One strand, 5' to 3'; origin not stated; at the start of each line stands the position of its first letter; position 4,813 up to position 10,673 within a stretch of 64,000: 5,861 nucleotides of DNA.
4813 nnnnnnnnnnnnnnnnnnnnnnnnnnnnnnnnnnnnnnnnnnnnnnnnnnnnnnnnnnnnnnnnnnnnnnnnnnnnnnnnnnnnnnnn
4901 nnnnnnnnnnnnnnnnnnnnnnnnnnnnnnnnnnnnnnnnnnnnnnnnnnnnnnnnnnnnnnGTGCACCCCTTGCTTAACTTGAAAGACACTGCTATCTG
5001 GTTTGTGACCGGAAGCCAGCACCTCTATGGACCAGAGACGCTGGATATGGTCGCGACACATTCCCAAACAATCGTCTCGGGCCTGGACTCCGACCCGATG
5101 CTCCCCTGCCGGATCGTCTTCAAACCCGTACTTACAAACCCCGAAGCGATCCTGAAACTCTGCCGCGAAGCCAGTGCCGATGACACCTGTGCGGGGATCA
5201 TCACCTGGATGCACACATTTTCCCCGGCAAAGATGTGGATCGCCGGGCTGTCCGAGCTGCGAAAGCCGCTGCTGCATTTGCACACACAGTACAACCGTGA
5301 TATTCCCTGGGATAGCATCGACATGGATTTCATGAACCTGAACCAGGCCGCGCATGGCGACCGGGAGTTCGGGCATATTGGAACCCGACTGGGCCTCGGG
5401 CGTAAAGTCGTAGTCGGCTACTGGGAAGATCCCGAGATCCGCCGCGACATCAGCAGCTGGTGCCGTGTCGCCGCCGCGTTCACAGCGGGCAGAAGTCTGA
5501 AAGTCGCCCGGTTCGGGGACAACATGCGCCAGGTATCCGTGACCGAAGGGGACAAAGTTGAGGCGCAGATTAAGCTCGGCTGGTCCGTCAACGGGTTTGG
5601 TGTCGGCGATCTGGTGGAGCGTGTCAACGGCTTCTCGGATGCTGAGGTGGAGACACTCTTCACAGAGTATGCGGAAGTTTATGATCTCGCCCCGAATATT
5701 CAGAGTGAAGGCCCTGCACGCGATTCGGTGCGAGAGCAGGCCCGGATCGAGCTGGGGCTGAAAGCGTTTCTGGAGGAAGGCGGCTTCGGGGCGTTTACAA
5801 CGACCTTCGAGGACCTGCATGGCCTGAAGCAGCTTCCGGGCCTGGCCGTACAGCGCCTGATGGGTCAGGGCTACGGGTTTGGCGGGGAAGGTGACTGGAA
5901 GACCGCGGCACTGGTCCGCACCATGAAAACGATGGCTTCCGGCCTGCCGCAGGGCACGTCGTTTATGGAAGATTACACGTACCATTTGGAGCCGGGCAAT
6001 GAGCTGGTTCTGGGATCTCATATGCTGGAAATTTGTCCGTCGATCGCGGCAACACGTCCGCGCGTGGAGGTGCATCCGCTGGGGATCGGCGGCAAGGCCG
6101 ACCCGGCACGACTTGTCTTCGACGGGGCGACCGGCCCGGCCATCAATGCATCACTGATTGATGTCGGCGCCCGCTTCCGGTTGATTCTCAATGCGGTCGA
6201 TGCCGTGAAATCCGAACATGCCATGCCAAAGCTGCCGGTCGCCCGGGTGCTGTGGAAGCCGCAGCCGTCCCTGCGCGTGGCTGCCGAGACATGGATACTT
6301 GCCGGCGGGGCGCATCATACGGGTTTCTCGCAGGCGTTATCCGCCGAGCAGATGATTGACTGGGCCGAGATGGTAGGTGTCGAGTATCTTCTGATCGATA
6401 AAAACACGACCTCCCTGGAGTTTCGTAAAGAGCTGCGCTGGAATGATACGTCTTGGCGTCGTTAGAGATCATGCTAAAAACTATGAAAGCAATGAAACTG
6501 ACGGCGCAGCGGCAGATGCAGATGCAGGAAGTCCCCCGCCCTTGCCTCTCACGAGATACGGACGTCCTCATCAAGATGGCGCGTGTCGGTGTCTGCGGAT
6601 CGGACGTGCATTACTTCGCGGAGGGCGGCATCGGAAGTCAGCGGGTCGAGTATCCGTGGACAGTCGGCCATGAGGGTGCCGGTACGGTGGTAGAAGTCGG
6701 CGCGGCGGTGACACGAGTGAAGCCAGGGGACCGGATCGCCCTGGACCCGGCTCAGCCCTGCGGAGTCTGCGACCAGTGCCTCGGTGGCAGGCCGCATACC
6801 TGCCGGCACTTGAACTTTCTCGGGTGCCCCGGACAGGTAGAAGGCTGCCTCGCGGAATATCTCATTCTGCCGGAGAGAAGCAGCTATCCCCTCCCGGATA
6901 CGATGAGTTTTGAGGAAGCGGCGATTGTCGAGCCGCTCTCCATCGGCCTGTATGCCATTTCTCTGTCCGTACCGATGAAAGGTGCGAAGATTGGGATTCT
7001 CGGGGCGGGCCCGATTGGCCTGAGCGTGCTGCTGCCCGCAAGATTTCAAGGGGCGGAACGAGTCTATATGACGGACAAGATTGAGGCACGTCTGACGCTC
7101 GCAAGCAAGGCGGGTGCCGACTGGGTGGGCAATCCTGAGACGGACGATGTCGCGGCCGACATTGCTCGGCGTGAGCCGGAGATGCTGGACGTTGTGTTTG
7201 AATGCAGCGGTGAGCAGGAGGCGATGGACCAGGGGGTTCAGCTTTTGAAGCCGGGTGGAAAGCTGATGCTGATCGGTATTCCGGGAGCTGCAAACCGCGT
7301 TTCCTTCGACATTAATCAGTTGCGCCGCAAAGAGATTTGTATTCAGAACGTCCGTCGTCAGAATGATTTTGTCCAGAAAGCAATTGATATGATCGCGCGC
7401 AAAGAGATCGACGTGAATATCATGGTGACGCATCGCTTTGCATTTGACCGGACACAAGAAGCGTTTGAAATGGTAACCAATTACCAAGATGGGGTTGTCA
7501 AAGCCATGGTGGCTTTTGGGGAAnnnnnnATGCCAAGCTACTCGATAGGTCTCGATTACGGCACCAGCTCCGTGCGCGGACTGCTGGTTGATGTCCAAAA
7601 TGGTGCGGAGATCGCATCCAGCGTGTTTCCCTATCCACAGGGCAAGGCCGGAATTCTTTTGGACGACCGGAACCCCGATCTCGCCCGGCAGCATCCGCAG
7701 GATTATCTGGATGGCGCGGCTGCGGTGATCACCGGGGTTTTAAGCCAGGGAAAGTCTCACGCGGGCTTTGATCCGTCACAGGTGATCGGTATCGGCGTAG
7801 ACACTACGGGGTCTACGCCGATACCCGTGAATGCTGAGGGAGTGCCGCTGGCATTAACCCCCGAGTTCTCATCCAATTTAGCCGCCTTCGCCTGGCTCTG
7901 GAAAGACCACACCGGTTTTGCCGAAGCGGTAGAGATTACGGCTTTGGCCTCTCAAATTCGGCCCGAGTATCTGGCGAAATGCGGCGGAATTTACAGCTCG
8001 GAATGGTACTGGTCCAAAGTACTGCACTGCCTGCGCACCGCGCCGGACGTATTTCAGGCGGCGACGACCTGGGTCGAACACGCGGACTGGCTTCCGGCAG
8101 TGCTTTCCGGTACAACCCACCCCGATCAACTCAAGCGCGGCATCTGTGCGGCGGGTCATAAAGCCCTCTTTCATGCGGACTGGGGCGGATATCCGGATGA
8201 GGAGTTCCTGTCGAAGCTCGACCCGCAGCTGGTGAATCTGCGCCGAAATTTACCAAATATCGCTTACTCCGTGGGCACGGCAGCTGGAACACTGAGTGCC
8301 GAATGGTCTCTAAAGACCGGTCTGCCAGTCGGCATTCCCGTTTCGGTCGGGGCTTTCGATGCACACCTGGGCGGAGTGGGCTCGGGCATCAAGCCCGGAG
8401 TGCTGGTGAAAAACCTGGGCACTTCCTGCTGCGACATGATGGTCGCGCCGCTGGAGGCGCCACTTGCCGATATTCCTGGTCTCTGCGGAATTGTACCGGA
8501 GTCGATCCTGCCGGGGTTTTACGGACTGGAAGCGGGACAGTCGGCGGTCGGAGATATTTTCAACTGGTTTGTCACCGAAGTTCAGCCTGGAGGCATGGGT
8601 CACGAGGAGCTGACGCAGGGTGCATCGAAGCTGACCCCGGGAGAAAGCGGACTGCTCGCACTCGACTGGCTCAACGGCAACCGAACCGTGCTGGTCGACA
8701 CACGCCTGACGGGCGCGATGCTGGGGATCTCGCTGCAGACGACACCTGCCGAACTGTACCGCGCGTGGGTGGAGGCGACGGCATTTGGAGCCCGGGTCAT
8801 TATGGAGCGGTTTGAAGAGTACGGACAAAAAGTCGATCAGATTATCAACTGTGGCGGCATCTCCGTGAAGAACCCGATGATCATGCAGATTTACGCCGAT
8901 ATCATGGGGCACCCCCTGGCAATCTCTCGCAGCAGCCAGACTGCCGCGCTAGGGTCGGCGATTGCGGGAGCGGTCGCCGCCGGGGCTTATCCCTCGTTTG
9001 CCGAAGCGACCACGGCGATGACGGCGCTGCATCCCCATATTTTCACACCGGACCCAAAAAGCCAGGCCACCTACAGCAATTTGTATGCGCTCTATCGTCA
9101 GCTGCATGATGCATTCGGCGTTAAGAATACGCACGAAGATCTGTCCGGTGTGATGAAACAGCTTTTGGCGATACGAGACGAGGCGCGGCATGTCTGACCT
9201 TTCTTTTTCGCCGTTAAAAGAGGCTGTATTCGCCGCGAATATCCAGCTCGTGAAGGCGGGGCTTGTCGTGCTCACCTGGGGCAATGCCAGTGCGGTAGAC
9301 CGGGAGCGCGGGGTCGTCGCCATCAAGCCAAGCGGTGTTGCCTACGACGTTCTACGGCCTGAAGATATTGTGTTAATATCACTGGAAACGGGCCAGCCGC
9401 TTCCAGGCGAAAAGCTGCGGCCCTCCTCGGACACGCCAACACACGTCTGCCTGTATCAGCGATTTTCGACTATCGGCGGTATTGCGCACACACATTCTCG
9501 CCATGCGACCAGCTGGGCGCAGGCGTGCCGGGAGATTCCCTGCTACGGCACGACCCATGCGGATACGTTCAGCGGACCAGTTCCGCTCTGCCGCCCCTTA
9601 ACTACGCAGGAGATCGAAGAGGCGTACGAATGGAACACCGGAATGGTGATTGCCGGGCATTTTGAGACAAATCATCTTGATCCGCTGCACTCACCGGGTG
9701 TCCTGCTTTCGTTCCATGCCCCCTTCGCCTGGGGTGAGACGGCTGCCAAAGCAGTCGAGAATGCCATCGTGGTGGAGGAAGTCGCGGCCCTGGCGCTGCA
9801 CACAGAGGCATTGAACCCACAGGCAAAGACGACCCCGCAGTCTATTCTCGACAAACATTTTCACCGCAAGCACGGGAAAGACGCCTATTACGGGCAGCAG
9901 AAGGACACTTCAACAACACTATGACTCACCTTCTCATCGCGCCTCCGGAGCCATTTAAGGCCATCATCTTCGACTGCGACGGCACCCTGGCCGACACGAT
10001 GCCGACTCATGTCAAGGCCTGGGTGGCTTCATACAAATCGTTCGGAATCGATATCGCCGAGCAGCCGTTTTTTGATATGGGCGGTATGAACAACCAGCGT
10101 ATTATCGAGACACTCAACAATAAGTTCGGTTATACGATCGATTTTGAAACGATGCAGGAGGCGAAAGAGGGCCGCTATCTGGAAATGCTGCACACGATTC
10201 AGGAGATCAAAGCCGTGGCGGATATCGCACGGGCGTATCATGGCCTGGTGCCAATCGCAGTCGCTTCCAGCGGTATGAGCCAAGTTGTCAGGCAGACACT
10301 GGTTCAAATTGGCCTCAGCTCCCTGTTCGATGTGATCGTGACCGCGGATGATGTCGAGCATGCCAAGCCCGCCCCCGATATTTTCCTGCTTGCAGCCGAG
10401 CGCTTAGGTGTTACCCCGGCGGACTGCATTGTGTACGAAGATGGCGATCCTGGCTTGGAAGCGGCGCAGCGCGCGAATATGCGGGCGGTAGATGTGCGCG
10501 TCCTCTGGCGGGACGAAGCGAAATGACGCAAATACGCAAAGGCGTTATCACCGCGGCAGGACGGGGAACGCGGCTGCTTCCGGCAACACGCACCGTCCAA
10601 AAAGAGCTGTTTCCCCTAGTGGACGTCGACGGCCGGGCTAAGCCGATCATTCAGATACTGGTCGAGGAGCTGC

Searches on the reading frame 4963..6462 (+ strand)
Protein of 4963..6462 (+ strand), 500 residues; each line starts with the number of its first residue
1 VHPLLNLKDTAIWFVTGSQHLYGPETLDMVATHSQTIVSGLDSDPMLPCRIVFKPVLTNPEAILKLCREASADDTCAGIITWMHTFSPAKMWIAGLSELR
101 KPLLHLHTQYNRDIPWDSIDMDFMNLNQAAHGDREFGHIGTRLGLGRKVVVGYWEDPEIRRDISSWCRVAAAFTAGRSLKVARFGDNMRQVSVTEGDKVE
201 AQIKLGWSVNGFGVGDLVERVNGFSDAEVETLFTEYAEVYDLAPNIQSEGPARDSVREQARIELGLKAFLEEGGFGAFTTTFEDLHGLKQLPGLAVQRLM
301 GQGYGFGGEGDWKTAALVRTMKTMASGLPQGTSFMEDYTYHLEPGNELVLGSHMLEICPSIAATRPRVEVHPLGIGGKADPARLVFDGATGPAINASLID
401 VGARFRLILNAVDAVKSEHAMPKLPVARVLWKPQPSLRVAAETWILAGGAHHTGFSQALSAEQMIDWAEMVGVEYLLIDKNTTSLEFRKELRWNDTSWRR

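Call 65: search_protein_families(library=pfam, proteins=[window:4963-6462:+], max_evalue=0.00001)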
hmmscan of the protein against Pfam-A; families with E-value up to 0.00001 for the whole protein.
window:4963-6462:+ (500 aa): 3 families
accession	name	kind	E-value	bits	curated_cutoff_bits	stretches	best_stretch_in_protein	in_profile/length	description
PF02610.21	AraA_N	-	9.8e-83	276.4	24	1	11-174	2-165/168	L-arabinose isomerase N-terminal domain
PF24856.1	AraA_central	-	2.3e-70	236.2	24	1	180-327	1-148/148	L-arabinose isomerase central domain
PF11762.14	Arabinose_Iso_C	-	9.6e-70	233.4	25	1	331-474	1-144/144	L-arabinose isomerase C-terminal domain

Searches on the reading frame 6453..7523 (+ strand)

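Call 65: search_protein_families(library=pfam, proteins=[window:6453-7523:+], max_evalue=0.00001)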
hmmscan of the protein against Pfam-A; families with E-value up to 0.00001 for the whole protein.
window:6453-7523:+ (357 aa): 4 families
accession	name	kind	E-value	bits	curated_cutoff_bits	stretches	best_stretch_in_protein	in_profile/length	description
PF08240.17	ADH_N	-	2.2e-30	105.4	23.5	1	35-149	2-104/104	Alcohol dehydrogenase GroES-like domain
PF00107.32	ADH_zinc_N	-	3e-25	89.1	31.8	1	187-315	1-128/129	Zinc-binding dehydrogenase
PF16912.11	Glu_dehyd_C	-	7.9e-15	55.3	34.9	1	158-354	6-210/211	Glucose dehydrogenase C-terminus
PF13602.12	ADH_zinc_N_2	-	8.9e-08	33.6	27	1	221-341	2-123/134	Zinc-binding dehydrogenase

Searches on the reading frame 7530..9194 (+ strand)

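Call 65: search_protein_families(library=pfam, proteins=[window:7530-9194:+], max_evalue=0.00001)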
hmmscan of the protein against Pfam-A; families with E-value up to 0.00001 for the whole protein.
window:7530-9194:+ (555 aa): 2 families
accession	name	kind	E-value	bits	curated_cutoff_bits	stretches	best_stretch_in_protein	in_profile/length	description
PF02782.22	FGGY_C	-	2.1e-41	142.4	27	1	295-484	4-198/198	FGGY family of carbohydrate kinases, C-terminal domain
PF00370.27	FGGY_N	-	3.3e-15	56.8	28.8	1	4-284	1-245/245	FGGY family of carbohydrate kinases, N-terminal domain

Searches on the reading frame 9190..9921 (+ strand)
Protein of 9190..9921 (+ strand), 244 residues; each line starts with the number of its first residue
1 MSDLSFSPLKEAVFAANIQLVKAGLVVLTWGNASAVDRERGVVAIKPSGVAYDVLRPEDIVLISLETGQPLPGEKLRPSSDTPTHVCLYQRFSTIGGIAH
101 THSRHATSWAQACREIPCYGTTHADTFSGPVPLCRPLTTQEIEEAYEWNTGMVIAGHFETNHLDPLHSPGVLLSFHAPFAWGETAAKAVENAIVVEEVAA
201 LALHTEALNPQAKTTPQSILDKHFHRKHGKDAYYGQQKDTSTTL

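Call 65: search_protein_families(library=pfam, proteins=[window:9190-9921:+], max_evalue=0.00001)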
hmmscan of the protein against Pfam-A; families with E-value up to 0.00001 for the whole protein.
window:9190-9921:+ (244 aa): 1 family
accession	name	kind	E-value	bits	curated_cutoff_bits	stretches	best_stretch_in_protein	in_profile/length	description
PF00596.27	Aldolase_II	-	4.5e-41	141.2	22.2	1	12-202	2-182/183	Class II Aldolase and Adducin N-terminal domain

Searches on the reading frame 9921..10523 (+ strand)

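Call 65: search_protein_families(library=pfam, proteins=[window:9921-10523:+], max_evalue=0.00001)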
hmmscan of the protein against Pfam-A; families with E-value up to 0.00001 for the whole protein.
window:9921-10523:+ (201 aa): 2 families
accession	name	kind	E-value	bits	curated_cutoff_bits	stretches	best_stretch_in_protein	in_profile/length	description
PF13419.12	HAD_2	-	4.9e-29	102.1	23.8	1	15-190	1-176/178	Haloacid dehalogenase-like hydrolase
PF00702.32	Hydrolase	-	1.2e-26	94.7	26.4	1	12-186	1-191/191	haloacid dehalogenase-like hydrolase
